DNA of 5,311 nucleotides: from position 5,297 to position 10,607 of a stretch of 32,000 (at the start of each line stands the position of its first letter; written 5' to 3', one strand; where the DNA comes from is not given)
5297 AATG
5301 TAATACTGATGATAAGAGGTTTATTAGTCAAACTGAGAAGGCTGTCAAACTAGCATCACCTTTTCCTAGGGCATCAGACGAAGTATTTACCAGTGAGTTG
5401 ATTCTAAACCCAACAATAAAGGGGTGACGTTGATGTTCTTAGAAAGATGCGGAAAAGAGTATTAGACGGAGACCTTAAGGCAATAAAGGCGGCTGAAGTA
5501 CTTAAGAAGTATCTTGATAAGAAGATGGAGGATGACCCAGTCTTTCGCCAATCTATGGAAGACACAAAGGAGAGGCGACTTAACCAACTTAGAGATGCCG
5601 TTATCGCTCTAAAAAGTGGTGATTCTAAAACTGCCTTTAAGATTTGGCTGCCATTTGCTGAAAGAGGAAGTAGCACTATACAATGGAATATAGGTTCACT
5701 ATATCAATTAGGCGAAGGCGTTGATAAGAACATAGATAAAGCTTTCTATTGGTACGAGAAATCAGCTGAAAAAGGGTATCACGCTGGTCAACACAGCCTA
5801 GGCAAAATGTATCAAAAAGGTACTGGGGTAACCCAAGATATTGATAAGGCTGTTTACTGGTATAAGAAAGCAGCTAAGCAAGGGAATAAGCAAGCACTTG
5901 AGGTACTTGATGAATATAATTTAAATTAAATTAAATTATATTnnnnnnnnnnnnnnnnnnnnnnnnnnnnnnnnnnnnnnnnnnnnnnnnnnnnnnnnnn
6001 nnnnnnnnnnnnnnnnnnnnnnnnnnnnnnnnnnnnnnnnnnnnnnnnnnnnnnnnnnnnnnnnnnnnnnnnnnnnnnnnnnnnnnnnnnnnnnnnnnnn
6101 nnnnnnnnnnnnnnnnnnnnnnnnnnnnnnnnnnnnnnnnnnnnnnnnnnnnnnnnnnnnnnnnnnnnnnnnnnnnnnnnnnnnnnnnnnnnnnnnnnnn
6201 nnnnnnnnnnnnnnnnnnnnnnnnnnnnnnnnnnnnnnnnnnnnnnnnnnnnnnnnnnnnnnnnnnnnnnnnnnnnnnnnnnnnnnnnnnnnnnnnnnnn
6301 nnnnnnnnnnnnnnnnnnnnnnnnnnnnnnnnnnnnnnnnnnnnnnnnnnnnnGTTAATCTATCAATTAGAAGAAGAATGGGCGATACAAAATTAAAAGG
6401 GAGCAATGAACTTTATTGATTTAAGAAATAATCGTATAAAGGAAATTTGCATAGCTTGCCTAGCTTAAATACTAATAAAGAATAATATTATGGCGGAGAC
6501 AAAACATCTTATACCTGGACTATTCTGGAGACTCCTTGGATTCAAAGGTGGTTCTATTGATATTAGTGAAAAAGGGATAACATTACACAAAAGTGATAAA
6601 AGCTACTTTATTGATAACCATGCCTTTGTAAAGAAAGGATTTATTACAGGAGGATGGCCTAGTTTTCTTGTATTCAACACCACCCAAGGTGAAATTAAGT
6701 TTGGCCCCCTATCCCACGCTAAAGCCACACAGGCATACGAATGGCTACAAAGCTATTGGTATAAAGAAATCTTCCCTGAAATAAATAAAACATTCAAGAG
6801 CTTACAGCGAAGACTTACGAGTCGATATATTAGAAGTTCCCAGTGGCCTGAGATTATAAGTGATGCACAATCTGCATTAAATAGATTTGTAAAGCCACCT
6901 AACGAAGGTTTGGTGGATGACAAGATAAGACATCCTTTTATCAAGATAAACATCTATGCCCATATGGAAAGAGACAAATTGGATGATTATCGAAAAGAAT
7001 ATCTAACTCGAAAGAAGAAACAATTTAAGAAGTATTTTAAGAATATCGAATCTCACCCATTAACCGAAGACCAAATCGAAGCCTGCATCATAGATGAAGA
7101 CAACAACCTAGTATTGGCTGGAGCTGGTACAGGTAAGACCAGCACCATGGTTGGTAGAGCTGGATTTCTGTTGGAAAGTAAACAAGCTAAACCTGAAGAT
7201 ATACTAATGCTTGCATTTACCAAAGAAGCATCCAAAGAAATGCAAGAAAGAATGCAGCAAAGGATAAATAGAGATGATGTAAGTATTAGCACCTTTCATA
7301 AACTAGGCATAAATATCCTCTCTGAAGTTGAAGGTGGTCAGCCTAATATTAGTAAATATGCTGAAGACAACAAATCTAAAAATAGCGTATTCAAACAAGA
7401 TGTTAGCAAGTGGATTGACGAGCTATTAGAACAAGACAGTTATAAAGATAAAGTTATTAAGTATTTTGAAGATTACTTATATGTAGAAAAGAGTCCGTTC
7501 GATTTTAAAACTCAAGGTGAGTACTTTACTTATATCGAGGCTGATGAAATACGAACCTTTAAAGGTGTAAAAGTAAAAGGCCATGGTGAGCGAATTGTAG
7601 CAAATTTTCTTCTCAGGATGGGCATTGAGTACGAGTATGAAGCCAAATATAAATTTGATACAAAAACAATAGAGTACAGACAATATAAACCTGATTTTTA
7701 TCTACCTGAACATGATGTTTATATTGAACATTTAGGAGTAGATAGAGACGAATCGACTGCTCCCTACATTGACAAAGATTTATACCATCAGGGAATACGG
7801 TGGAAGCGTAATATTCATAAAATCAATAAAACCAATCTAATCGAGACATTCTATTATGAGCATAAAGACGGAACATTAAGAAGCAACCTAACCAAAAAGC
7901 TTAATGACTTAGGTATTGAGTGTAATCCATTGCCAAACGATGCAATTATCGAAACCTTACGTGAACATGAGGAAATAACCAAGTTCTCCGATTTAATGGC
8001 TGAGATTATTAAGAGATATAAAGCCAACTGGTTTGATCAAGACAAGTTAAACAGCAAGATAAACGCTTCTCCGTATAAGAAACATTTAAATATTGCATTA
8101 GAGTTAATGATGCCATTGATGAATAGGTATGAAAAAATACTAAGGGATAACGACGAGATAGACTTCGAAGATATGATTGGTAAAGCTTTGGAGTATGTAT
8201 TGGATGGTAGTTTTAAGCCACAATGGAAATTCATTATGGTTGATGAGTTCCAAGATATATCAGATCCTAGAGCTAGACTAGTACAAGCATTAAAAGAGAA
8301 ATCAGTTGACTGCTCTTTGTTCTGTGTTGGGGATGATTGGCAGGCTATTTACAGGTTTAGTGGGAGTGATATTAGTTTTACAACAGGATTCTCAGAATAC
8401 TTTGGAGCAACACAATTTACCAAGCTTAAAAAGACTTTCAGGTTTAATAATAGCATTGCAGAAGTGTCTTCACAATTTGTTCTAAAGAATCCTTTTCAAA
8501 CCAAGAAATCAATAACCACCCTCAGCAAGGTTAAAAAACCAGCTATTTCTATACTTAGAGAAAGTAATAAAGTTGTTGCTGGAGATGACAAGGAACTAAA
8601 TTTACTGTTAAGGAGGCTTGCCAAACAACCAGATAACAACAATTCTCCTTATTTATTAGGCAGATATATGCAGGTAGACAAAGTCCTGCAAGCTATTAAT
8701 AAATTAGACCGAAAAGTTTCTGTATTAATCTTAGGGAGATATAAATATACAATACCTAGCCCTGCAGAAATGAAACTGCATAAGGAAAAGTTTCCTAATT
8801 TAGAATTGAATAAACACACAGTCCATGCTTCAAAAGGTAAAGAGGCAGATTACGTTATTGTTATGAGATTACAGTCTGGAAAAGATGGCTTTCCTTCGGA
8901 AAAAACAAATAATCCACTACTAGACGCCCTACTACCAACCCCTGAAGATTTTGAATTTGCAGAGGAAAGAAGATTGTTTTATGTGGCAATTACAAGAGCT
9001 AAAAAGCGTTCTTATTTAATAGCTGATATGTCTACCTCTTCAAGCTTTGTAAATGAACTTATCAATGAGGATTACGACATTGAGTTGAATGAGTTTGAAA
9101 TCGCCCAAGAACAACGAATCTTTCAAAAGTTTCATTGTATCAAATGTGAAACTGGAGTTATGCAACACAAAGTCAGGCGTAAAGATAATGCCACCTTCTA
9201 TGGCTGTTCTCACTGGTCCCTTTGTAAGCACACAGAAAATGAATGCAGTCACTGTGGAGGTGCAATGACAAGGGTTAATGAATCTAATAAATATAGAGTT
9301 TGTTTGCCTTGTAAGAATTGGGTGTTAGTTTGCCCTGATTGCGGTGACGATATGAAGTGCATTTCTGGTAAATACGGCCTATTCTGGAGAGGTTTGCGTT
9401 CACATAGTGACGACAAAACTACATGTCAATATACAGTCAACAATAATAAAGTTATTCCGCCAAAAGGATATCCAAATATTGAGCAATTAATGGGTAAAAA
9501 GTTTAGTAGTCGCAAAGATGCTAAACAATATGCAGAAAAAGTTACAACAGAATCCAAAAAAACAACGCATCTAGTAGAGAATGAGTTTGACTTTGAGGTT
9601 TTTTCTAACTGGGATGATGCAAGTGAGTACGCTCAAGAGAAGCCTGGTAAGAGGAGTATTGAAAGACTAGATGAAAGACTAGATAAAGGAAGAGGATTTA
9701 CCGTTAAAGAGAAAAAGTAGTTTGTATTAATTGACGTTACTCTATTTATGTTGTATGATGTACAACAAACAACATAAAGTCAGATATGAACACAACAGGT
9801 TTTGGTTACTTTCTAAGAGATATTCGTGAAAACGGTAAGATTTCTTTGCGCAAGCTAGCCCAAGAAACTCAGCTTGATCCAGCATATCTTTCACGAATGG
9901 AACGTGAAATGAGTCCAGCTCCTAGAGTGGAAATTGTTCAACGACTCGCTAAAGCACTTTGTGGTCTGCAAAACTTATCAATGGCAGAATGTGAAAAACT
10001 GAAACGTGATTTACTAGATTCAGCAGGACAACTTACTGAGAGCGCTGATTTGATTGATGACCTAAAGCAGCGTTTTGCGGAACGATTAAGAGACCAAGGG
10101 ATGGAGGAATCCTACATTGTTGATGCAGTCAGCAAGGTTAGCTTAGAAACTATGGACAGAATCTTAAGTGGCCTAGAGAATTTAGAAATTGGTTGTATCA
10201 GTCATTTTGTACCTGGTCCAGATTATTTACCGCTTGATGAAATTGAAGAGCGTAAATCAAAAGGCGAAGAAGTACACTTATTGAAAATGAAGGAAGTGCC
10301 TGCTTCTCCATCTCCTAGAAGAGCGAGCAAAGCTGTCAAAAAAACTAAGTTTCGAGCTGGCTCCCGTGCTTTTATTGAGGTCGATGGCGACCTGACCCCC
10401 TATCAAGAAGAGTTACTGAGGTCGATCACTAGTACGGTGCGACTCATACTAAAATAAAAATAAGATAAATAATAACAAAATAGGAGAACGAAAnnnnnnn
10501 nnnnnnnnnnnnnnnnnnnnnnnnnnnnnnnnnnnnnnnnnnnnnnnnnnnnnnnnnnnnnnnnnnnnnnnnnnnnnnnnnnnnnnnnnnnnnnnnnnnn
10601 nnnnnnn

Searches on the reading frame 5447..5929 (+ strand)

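Call 55: search_protein_families(library=pfam, proteins=[window:5447-5929:+], max_evalue=0.0001)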
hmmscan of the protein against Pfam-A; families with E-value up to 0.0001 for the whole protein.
window:5447-5929:+ (160 aa): 1 family
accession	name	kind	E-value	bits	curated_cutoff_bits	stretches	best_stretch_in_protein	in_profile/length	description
PF08238.18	Sel1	-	9.4e-25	86.6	30.7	2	114-147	3-36/36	Sel1 repeat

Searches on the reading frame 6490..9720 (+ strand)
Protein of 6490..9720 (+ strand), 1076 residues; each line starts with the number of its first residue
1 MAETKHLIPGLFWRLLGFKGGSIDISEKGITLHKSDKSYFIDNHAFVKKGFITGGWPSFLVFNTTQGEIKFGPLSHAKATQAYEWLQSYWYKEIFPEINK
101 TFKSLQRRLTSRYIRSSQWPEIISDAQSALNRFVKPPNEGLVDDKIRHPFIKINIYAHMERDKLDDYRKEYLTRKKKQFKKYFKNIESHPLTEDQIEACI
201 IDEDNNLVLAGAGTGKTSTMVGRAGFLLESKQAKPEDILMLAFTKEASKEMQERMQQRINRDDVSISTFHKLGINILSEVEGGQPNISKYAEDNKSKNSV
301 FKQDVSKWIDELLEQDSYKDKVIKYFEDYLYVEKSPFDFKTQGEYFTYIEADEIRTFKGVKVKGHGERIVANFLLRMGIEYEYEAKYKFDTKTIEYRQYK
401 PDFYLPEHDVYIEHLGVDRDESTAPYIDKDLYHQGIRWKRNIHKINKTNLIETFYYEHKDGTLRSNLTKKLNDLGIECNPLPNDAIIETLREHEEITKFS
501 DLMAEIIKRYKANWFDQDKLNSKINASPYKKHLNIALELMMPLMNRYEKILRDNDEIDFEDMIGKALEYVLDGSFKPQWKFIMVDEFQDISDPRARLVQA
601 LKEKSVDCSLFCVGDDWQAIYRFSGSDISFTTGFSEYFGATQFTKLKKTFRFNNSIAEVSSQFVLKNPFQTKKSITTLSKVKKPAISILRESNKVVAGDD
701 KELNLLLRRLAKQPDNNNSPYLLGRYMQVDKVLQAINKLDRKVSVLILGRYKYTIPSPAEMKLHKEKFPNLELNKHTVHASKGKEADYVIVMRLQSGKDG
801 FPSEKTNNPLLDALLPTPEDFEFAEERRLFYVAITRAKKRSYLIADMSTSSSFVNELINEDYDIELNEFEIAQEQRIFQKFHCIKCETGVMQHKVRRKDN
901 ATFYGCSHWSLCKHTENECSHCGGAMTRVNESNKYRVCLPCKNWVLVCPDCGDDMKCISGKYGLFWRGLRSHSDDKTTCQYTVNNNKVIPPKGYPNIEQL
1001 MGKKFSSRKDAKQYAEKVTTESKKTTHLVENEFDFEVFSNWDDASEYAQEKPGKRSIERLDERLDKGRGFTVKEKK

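Call 55: search_protein_families(library=pfam, proteins=[window:6490-9720:+], max_evalue=0.0001)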
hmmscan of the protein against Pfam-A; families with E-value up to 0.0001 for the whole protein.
window:6490-9720:+ (1076 aa): 5 families
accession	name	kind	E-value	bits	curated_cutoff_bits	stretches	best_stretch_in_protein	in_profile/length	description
PF00580.27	UvrD-helicase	-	1.5e-44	153.1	23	1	192-636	2-268/271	UvrD/REP helicase N-terminal domain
PF13245.12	AAA_19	-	8.9e-20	71.7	25.1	1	197-623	3-133/134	AAA domain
PF13361.12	UvrD_C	-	2.5e-13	50.6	25.6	1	777-844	291-346/350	UvrD-like helicase C-terminal domain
PF13538.12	UvrD_C_2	-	3.3e-09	36.9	27.4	1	820-844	28-52/52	UvrD-like helicase C-terminal domain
PF13087.12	AAA_12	-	1.3e-07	31.8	27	1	641-847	15-194/195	AAA domain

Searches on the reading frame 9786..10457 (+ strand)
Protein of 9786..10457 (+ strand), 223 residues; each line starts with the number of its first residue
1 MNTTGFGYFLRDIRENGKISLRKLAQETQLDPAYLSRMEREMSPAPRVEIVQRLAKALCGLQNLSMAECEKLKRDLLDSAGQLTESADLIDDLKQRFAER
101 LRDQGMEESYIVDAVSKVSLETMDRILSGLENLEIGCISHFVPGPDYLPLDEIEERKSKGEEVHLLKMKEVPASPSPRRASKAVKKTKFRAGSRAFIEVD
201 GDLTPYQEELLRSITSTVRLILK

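Call 55: search_protein_families(library=pfam, proteins=[window:9786-10457:+], max_evalue=0.0001)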
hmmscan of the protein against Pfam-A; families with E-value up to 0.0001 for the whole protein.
window:9786-10457:+ (223 aa): 2 families
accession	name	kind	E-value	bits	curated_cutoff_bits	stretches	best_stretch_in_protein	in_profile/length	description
PF01381.28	HTH_3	-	1.9e-08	34.7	23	1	10-58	1-48/55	Helix-turn-helix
PF13560.12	HTH_31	-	2.5e-07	31.3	27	1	6-58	2-54/64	Helix-turn-helix domain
